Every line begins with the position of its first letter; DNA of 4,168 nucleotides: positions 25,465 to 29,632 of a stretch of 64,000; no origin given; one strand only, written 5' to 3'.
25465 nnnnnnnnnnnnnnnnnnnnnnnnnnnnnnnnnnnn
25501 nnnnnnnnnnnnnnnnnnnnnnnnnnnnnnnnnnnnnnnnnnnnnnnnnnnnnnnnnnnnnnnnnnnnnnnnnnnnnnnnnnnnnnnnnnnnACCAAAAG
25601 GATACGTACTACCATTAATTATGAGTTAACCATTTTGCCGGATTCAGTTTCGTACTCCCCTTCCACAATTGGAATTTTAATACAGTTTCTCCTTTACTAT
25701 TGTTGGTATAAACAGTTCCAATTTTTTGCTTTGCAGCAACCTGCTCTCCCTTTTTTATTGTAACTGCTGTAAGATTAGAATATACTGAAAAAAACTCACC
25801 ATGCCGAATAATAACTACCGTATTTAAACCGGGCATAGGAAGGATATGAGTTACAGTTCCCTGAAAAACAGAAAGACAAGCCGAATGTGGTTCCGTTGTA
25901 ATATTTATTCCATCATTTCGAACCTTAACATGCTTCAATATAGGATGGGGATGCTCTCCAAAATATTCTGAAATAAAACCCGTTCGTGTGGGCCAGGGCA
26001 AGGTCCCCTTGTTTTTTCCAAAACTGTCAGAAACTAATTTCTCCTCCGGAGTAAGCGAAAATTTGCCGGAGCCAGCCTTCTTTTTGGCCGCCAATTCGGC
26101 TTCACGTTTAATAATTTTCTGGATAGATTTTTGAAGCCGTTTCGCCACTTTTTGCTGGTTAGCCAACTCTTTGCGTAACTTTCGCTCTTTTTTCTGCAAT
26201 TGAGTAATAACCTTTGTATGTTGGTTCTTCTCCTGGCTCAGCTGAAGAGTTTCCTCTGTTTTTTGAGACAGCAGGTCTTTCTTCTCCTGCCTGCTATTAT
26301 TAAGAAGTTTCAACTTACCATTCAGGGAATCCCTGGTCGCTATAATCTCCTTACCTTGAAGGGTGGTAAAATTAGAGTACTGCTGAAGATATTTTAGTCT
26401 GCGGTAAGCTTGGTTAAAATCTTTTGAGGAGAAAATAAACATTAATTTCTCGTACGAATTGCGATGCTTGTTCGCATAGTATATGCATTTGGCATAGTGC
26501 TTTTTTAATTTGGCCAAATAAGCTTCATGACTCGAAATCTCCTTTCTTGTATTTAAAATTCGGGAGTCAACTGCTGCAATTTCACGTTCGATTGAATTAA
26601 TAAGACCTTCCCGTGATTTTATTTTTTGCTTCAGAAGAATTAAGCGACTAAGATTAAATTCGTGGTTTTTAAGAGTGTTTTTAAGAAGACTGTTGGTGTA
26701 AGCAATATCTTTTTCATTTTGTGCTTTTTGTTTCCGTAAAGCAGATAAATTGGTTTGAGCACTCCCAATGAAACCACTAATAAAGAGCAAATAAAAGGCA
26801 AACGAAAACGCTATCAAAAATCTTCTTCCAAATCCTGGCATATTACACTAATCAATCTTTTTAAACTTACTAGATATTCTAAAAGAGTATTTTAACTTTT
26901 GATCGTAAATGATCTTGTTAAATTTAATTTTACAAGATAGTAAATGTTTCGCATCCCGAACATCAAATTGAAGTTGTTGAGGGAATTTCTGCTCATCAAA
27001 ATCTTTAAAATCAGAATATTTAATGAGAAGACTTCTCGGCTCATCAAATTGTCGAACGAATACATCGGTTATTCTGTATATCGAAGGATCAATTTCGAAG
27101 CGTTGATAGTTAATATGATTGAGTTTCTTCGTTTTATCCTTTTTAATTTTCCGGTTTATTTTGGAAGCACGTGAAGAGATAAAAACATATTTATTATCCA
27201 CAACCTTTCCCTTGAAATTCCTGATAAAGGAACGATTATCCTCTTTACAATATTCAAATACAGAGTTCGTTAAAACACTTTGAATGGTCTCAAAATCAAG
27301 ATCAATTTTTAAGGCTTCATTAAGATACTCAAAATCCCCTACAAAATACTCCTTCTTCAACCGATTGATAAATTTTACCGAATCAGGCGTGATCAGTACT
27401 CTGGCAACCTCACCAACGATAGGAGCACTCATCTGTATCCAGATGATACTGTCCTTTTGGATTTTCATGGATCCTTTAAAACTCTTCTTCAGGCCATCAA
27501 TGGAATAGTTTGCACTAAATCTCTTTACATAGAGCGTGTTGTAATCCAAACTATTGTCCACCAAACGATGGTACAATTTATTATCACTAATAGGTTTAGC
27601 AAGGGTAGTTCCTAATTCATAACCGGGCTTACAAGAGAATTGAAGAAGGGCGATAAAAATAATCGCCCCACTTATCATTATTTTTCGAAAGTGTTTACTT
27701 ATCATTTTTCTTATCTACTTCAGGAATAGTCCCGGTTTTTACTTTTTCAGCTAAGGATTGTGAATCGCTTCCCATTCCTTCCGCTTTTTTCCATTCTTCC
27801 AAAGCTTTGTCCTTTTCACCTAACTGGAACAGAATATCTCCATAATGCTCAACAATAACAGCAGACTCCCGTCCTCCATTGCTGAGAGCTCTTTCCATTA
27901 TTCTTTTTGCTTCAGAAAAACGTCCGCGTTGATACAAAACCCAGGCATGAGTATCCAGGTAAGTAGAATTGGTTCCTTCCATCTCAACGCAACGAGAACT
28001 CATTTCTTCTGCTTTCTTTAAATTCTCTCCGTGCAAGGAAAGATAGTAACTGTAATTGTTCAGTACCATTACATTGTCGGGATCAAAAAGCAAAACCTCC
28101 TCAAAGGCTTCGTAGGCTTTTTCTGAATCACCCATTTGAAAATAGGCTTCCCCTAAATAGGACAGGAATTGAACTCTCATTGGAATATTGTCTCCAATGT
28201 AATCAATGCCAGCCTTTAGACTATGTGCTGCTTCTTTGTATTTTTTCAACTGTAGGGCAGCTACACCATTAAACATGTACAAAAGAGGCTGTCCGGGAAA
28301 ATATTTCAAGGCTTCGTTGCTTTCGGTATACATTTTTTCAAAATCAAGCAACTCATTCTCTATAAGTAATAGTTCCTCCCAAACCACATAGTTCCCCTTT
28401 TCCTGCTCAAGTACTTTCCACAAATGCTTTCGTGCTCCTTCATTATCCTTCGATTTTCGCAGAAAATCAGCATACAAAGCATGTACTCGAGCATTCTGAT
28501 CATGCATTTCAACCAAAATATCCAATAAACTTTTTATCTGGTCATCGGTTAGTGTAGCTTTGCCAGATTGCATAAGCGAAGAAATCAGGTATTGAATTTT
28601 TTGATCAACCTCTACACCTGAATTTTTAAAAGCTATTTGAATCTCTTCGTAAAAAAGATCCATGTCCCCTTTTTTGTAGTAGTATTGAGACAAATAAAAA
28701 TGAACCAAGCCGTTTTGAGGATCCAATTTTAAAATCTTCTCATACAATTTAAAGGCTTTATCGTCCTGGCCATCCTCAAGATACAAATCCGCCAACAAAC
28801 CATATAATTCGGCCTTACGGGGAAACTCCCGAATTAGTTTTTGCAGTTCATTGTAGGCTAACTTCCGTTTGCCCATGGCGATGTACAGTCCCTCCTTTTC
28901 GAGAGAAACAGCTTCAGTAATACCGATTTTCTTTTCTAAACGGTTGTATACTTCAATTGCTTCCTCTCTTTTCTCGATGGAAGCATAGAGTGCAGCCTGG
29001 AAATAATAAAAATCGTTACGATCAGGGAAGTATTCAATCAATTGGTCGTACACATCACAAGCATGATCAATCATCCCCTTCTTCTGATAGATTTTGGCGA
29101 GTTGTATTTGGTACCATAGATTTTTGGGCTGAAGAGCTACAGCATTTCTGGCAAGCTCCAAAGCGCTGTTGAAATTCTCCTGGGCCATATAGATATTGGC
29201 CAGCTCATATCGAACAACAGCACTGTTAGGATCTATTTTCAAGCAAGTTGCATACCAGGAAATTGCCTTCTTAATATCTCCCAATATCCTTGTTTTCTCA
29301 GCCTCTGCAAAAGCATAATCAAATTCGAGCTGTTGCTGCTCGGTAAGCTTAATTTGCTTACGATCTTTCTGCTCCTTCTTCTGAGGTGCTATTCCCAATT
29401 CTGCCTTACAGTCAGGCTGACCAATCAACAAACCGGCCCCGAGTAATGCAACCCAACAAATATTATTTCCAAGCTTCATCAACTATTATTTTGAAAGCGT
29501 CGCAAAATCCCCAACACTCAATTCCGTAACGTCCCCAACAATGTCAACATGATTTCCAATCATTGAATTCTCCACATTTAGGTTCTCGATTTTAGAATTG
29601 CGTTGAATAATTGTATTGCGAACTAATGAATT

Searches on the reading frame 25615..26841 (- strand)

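Call 79: search_protein_families(library=pfam, proteins=[window:25615-26841:-], max_evalue=0.00001)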
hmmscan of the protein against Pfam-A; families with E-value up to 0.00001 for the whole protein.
window:25615-26841:- (408 aa): 1 family
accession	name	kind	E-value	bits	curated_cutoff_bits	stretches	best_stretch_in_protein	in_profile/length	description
PF01551.29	Peptidase_M23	-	6.4e-15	55.6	28.7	1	309-401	3-96/96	Peptidase family M23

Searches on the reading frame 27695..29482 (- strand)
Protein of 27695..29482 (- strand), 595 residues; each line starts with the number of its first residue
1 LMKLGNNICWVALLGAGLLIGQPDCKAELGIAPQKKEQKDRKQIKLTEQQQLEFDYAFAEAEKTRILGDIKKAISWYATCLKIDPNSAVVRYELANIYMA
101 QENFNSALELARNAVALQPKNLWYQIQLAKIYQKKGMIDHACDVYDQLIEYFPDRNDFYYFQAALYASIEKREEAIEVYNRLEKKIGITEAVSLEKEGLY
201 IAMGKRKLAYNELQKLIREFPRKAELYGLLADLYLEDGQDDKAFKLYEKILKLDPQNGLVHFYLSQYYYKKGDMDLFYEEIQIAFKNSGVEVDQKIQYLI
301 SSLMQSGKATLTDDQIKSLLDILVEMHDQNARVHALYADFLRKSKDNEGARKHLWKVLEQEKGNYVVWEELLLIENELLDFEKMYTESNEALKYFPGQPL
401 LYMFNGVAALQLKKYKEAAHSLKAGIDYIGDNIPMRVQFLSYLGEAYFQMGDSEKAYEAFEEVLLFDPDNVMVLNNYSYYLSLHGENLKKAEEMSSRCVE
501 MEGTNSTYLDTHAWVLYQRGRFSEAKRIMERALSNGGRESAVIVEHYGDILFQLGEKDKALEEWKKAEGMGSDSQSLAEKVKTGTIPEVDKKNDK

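Call 79: search_protein_families(library=pfam, proteins=[window:27695-29482:-], max_evalue=0.00001)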
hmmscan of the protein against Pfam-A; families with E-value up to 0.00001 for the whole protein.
window:27695-29482:- (595 aa): 24 families
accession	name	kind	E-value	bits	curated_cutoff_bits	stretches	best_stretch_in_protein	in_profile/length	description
PF07719.23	TPR_2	-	1e-36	122.4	27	1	439-470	3-34/34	Tetratricopeptide repeat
PF14559.12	TPR_19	-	4.2e-34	117.1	25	1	99-165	2-68/68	Tetratricopeptide repeat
PF13428.12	TPR_14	-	3.8e-31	104.8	23.5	0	225-265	2-42/44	Tetratricopeptide repeat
PF13432.12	TPR_16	-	6.9e-29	100.4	32.7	0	200-257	7-64/65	Tetratricopeptide repeat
PF13181.12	TPR_8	-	7e-27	91.7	25.7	0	224-257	1-34/34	Tetratricopeptide repeat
PF00515.34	TPR_1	-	6.7e-24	83.1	27.8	1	440-470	4-34/34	Tetratricopeptide repeat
PF13431.12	TPR_17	-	1.3e-22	78.5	24.4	0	77-108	2-33/34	Tetratricopeptide repeat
PF23914.1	TPR_CcmH_CycH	-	4.4e-20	72.5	42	1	442-533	55-148/158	Cytochrome c-type biogenesis protein H TPR domain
PF13414.12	TPR_11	-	1.2e-18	66.9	26.8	0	66-101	6-41/42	TPR repeat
PF13424.12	TPR_12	-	2e-17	63.6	30.1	0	89-150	4-73/77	Tetratricopeptide repeat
PF12895.13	ANAPC3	-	6.2e-16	58.9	27.2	0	69-146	4-80/82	Anaphase-promoting complex, cyclosome, subunit 3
PF13174.12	TPR_6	-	1.9e-15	56.8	26.3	0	127-154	5-32/33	Tetratricopeptide repeat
PF13176.12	TPR_7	-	1.1e-14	53.7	27.9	0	227-256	2-33/36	Tetratricopeptide repeat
PF13429.12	TPR_15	-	5.3e-11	42.9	26.2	0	331-482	44-191/280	Tetratricopeptide repeat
PF13371.12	TPR_9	-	1.9e-09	37.9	35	0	380-424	10-54/73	Tetratricopeptide repeat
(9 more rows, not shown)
